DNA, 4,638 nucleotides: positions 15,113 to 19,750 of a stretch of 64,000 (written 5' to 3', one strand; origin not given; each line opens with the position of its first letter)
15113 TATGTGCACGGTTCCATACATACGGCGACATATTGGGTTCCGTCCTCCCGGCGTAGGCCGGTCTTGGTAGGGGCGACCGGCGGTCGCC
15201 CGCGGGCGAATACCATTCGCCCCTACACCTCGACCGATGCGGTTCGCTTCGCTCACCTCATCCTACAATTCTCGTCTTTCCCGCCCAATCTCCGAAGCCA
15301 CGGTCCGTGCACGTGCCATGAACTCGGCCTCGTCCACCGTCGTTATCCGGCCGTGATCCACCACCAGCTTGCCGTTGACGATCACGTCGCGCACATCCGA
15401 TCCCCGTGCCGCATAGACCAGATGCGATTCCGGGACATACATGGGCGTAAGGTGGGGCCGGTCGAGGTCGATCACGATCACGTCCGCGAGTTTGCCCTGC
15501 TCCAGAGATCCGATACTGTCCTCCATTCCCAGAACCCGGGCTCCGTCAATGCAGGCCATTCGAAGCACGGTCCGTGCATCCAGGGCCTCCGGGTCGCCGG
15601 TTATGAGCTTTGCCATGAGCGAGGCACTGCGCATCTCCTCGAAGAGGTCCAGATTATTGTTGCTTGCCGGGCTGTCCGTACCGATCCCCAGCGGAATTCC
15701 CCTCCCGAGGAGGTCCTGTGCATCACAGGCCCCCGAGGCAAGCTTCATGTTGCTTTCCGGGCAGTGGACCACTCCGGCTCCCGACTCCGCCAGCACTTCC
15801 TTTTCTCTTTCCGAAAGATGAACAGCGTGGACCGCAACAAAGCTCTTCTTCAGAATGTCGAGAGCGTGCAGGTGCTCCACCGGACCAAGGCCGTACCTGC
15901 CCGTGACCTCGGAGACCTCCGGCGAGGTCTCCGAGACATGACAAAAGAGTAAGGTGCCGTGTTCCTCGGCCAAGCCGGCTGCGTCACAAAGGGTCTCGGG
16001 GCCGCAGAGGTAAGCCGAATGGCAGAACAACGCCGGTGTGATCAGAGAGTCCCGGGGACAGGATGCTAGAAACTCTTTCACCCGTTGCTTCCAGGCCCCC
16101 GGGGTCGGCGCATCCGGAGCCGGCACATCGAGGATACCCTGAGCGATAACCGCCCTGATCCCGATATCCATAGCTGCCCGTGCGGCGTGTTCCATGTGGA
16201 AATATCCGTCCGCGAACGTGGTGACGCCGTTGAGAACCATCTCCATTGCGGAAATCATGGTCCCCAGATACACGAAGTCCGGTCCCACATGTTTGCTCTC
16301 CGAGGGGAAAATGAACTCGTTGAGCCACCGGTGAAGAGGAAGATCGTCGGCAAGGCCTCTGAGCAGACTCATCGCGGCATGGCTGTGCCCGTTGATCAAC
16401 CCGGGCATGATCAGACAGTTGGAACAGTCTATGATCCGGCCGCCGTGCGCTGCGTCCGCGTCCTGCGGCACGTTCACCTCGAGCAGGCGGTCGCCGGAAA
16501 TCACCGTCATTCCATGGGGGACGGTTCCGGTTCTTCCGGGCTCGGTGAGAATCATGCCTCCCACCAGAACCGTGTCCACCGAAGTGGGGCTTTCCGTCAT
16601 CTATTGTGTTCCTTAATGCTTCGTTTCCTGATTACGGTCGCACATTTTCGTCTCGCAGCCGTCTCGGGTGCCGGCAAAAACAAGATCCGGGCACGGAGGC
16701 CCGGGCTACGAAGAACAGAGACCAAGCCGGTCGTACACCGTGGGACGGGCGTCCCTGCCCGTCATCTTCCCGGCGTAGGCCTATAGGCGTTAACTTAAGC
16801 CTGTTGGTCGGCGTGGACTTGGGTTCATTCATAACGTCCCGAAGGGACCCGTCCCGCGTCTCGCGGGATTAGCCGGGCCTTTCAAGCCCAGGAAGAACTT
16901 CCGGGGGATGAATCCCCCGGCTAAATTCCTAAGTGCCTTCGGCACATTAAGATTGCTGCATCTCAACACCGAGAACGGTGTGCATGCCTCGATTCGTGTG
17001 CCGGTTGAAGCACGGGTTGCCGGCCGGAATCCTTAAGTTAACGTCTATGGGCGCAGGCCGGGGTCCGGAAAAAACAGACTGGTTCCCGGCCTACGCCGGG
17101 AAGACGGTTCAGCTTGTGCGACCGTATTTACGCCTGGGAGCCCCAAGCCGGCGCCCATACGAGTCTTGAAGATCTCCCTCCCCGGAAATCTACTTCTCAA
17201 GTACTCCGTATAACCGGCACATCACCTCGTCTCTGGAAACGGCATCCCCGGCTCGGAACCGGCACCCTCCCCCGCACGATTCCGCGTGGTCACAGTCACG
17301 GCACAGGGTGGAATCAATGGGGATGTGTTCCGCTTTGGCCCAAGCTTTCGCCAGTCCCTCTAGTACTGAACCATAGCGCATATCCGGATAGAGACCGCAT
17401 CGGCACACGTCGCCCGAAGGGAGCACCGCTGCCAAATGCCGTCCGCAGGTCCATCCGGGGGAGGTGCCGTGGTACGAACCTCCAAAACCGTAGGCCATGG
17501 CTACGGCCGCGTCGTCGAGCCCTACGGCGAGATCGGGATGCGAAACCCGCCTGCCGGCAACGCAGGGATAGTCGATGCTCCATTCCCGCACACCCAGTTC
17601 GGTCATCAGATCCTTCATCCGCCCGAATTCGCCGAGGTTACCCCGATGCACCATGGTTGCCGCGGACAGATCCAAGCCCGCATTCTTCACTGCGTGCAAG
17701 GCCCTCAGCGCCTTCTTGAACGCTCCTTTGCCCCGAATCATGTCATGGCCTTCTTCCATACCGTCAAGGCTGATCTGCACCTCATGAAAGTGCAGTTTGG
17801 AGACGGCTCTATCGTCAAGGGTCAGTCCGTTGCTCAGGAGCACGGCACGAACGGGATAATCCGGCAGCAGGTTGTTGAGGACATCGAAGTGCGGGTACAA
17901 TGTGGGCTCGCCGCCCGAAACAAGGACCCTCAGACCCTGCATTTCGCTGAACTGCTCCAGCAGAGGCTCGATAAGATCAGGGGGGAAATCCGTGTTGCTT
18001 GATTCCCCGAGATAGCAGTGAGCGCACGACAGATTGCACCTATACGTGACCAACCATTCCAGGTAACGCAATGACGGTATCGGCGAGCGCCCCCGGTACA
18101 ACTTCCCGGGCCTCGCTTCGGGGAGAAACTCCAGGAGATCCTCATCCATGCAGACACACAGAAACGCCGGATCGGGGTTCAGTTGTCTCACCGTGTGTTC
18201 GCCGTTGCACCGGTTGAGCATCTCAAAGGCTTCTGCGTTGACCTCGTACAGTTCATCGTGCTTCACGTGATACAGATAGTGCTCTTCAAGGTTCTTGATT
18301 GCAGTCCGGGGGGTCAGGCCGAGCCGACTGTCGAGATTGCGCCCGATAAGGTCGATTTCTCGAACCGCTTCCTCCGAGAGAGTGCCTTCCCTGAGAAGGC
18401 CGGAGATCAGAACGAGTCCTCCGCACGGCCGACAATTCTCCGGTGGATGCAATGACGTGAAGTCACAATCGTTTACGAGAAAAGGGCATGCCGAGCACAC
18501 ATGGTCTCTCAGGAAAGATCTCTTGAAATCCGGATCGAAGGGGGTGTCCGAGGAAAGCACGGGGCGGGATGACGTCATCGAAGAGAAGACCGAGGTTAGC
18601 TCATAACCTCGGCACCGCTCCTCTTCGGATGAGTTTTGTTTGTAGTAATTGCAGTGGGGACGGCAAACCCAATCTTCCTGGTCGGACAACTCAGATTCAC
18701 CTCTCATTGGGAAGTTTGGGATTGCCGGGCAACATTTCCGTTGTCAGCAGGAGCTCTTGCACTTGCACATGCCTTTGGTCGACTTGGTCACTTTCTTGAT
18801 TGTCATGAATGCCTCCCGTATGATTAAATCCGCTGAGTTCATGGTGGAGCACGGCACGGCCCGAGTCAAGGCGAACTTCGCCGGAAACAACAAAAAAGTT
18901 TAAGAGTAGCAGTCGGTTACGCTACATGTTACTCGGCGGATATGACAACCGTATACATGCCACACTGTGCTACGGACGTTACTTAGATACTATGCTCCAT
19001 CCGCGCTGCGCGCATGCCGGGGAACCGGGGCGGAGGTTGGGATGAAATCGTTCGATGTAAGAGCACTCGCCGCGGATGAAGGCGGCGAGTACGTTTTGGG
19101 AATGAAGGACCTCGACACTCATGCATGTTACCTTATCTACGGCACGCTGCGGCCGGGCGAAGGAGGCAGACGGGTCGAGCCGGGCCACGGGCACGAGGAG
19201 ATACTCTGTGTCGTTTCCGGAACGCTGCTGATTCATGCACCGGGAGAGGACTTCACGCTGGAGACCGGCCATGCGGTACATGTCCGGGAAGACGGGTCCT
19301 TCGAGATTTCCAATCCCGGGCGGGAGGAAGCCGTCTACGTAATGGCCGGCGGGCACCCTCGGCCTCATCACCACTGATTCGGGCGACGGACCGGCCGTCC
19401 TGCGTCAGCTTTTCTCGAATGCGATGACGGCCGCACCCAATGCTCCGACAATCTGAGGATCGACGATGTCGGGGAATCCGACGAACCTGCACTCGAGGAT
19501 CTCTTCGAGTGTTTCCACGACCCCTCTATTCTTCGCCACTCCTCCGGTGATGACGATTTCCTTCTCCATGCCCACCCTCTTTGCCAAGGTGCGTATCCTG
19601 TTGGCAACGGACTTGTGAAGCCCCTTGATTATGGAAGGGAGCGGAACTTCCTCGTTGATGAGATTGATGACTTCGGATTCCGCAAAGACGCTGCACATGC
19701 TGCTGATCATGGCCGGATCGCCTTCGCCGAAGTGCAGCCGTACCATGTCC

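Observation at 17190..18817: Untracked 20-codon Lys/Cys-rich ORF directly upstream of an RRE-radical SAM/SPASM fusion: candidate minimal peptide-modification (RiPP or peptide-derived cofactor) locus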

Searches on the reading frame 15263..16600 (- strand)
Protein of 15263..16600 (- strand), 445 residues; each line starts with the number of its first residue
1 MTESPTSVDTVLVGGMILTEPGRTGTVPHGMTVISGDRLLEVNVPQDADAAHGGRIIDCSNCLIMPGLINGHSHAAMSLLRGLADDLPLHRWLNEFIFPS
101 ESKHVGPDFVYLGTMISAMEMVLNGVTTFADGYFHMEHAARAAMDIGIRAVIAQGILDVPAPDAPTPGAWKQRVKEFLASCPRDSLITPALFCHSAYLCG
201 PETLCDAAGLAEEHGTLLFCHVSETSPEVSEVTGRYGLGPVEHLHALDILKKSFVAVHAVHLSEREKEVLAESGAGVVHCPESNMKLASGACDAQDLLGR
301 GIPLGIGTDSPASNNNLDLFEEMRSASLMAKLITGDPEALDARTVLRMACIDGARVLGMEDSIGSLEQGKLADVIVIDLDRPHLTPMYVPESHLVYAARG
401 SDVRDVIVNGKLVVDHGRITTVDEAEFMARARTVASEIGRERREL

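Call 15: search_protein_families(library=pfam, proteins=[window:15263-16600:-], max_evalue=0.01)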
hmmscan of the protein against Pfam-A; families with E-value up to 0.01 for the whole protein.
window:15263-16600:- (445 aa): 2 families
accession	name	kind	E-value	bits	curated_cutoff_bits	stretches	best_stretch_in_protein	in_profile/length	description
PF01979.26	Amidohydro_1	-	1.1e-66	225.9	25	1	64-413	2-345/345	Amidohydrolase family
PF07969.17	Amidohydro_3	-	2e-15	57.7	29.7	1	293-414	358-472/472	Amidohydrolase family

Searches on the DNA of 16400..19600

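Call 63: search_rna_families(source=window, start=16400, end=19600, threshold=evalue, max_evalue=1)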
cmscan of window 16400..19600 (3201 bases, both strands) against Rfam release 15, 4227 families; matches with E-value up to 1: 1.
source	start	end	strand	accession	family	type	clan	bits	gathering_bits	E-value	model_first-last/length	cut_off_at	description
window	16901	16946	+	RF01687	Acido-Lenti-1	Gene; sRNA;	-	37.4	37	3.5e-06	1-46/46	no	Acido-Lenti-1 RNA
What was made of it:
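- No Rfam element lies upstream of it (call 63).
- Tried and rejected: An Rfam scan of 16400..19600 found no riboswitch or leader upstream of the peptide (call 63).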
